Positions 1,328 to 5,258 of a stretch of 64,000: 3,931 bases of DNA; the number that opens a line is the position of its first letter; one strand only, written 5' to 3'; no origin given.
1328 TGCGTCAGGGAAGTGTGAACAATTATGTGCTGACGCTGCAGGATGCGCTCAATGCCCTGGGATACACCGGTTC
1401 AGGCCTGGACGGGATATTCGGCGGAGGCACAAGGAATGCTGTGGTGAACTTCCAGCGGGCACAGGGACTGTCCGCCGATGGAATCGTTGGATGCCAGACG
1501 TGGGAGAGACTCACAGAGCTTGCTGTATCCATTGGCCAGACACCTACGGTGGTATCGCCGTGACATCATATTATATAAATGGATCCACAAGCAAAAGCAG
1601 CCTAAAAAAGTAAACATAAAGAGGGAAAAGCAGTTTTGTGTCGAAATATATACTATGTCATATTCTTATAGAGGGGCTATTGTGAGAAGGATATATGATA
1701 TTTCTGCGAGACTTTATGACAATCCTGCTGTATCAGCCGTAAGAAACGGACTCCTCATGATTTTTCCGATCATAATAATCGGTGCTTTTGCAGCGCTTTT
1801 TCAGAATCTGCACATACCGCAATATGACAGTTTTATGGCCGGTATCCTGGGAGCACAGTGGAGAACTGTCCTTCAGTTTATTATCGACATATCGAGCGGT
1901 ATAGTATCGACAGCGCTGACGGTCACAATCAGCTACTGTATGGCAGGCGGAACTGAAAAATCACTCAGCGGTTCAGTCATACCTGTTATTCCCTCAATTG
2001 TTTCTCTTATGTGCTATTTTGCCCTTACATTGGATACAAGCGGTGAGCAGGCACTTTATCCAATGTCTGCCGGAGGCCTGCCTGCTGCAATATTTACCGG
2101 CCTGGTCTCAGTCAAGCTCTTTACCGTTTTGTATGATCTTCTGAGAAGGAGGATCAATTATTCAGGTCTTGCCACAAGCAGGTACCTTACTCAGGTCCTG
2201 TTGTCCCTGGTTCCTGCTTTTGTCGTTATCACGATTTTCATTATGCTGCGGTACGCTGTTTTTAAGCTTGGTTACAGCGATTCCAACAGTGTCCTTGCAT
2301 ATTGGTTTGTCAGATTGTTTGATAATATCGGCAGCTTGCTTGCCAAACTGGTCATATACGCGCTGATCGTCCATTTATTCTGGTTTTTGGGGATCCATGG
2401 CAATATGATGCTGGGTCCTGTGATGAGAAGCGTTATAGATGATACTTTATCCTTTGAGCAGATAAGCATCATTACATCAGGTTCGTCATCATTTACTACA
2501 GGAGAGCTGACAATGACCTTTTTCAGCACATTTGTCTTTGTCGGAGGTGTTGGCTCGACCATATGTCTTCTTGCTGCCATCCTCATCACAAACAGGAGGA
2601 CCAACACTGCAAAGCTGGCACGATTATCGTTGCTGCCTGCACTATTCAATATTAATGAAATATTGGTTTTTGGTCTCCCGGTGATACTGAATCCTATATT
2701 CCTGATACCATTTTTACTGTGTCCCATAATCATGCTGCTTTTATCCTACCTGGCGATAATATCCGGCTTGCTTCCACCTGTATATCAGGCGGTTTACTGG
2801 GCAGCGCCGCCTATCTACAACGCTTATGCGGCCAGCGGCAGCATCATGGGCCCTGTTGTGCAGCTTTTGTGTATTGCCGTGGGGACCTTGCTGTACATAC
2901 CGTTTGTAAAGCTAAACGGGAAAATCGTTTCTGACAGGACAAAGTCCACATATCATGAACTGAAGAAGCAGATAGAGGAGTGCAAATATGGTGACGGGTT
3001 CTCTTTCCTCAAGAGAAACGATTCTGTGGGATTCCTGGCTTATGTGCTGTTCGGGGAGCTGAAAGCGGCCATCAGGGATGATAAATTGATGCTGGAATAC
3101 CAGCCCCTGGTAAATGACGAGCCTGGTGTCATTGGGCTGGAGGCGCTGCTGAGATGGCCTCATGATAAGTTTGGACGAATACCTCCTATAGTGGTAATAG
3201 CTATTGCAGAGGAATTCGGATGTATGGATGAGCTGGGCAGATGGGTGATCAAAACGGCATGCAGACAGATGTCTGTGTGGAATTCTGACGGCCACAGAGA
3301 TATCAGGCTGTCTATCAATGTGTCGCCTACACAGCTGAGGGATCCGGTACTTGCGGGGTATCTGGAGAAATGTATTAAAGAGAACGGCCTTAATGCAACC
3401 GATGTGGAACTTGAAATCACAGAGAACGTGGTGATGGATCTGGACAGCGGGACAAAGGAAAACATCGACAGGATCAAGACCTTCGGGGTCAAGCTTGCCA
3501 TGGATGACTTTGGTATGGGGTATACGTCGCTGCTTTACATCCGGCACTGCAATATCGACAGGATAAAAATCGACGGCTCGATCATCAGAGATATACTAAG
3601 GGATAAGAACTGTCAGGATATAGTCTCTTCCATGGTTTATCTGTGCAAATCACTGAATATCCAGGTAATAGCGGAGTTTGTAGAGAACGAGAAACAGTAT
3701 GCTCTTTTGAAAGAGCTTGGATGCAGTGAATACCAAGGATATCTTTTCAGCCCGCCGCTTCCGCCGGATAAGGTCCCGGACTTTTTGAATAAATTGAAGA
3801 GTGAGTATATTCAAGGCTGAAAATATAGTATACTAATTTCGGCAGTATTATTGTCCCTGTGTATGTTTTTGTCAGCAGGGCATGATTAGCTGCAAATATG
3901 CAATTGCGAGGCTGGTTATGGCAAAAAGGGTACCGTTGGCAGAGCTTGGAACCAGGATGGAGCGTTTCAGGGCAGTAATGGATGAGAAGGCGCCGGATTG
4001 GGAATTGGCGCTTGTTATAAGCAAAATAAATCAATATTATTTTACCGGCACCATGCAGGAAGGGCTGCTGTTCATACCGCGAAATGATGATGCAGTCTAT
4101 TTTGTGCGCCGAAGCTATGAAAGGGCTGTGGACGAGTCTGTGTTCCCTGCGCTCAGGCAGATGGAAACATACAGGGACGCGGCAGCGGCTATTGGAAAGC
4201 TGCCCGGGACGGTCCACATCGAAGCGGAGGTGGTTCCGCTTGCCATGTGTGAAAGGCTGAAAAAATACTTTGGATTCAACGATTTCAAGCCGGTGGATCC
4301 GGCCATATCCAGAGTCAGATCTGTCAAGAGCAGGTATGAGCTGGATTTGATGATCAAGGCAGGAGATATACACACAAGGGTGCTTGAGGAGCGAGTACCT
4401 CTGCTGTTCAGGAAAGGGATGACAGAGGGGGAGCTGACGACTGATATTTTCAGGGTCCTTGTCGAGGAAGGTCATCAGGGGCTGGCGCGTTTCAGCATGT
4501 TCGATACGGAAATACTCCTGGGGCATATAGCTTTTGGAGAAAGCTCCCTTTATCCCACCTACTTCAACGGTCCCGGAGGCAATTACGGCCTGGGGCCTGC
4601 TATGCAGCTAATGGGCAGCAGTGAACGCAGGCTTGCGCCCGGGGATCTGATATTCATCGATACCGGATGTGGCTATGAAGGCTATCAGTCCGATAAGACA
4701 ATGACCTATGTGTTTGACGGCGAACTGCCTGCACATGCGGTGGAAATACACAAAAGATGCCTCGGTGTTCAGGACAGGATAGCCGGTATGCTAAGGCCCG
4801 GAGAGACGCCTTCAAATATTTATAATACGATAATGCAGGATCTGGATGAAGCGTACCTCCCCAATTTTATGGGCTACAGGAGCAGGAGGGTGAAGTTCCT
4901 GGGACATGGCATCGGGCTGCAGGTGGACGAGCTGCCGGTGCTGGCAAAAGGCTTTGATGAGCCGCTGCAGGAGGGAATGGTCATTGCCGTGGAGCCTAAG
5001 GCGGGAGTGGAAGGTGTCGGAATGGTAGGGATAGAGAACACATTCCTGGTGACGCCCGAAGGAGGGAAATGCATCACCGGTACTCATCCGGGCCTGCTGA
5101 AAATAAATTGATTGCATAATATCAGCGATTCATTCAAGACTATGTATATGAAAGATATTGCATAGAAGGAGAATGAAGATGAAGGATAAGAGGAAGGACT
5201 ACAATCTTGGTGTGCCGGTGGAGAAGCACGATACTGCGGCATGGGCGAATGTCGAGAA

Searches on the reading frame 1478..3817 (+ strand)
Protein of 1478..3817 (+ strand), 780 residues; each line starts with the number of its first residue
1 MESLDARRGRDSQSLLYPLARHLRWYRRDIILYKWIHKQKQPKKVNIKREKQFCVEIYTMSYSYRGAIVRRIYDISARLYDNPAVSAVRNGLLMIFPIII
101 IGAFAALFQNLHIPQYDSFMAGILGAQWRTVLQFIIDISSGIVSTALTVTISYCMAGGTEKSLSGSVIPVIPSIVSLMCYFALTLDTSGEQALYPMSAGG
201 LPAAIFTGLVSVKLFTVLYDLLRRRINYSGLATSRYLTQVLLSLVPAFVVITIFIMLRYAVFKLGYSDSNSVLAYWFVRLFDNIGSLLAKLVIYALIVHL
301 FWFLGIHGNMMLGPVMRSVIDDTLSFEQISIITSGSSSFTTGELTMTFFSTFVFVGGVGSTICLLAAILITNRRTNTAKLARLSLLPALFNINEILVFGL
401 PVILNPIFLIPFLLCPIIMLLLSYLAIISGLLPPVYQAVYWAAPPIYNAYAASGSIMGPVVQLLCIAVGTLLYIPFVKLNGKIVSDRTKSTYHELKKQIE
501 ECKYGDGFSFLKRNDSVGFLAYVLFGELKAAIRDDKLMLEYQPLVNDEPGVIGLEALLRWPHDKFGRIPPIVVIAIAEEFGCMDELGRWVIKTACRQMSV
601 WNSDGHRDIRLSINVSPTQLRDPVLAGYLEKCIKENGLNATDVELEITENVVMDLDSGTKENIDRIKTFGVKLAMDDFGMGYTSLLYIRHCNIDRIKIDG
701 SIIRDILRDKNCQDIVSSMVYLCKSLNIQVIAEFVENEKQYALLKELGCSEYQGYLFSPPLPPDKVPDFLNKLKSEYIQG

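Call 60: search_protein_families(library=pfam, proteins=[window:1478-3817:+], max_evalue=0.001)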
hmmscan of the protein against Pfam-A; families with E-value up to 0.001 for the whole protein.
window:1478-3817:+ (780 aa): 2 families
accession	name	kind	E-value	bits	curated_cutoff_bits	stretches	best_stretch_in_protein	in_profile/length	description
PF00563.25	EAL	-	3.9e-67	226.5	31.3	1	527-760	3-236/236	EAL domain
PF02378.23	PTS_EIIC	-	7.7e-28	97.9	30.7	1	89-416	1-319/319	Phosphotransferase system, EIIC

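Call 63: find_related_loci(query=window:1478-3817:+, collection=metagenome_contigs, flank=10000)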
Query window:1478-3817:+ (780 aa) in metagenome_contigs; peptide patterns used: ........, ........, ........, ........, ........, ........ (x = any residue, [..] = any of these).
254 stretches matched a pattern; 150 encode a relative of the query (tblastn E <= 1e-3); the best 80 are kept; 80 distinct loci.
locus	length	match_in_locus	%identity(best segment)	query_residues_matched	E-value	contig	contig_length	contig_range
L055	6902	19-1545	48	265-776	2e-153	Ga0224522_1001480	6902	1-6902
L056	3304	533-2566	34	67-762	1e-128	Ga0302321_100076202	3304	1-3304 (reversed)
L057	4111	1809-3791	35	87-762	1e-122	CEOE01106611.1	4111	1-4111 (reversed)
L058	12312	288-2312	34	87-771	1e-119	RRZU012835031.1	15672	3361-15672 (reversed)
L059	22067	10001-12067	33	78-780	8e-116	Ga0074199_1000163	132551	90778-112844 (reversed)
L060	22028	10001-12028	33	87-775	1e-114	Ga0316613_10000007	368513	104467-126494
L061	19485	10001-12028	33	87-775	1e-114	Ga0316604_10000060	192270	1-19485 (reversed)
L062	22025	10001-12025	33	87-772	1e-114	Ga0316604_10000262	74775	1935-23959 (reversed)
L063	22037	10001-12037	33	87-777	2e-112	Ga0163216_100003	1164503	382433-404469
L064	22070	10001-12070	35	81-775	1e-129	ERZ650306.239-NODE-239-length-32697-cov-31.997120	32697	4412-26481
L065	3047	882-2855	32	85-761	2e-115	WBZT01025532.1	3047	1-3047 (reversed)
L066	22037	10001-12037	31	87-777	1e-110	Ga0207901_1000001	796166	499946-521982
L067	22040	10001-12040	32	85-776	7e-110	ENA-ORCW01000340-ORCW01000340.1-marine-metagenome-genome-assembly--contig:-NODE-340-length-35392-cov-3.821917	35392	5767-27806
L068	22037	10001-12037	32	87-777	1e-109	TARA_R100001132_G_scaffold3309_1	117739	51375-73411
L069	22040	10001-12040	32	85-776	5e-109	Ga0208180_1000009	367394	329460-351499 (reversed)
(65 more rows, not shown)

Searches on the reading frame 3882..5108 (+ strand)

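Call 60: search_protein_families(library=pfam, proteins=[window:3882-5108:+], max_evalue=0.001)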
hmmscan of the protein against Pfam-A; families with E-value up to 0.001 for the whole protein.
window:3882-5108:+ (409 aa): 2 families
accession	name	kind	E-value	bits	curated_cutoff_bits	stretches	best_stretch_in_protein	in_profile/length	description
PF00557.29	Peptidase_M24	-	1.7e-40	139.4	23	1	156-392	2-208/208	Metallopeptidase family M24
PF01321.24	Creatinase_N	-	5.2e-17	63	22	1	25-148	1-128/128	Creatinase/Prolidase N-terminal domain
